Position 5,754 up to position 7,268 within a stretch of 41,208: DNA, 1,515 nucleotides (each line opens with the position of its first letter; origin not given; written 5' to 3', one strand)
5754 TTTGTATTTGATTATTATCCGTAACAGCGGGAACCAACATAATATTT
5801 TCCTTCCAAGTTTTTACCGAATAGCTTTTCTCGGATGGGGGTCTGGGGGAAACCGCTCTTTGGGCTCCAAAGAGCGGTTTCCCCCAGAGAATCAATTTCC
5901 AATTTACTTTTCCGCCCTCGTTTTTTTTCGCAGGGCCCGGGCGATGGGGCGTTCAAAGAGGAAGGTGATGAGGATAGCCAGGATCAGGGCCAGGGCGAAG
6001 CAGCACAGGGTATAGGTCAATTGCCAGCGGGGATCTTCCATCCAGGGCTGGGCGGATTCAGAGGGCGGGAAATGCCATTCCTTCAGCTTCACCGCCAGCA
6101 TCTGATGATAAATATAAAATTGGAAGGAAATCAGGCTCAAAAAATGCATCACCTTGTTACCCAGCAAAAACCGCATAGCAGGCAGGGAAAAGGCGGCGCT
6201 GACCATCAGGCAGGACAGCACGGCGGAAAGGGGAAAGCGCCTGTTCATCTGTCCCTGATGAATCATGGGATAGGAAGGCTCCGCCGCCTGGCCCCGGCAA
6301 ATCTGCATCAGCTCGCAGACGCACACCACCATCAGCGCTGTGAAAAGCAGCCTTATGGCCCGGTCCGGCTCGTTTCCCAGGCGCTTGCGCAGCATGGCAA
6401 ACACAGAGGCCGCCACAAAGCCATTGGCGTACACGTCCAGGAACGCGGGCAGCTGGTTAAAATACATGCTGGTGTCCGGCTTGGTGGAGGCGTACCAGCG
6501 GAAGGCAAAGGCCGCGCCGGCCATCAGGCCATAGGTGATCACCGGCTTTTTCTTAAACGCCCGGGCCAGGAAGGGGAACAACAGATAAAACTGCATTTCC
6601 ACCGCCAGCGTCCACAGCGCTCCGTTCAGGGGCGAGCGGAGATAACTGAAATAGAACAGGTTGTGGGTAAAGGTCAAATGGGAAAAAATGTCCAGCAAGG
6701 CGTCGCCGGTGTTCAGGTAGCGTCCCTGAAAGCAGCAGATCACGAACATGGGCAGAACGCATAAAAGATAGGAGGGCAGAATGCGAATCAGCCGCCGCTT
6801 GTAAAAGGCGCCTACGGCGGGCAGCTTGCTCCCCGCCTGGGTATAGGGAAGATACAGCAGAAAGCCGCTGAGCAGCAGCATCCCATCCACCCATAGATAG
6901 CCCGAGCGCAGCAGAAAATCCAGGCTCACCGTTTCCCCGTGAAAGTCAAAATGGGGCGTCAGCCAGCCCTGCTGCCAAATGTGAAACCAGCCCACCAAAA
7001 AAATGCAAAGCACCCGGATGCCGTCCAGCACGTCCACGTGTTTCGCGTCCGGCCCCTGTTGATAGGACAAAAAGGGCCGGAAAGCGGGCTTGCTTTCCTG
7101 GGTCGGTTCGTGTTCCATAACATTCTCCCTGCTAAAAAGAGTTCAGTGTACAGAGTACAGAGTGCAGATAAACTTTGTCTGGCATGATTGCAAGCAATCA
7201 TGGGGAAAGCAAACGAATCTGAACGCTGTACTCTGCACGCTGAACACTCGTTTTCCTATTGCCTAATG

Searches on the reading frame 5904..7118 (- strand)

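Call 9: search_protein_families(library=pfam, proteins=[window:5904-7118:-])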
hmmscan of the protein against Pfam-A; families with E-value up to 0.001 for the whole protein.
window:5904-7118:- (404 aa): 1 family
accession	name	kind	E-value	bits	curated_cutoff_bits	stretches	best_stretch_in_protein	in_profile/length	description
PF01757.29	Acyl_transf_3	-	2.9e-26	92.7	31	1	31-385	4-325/326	Acyltransferase domain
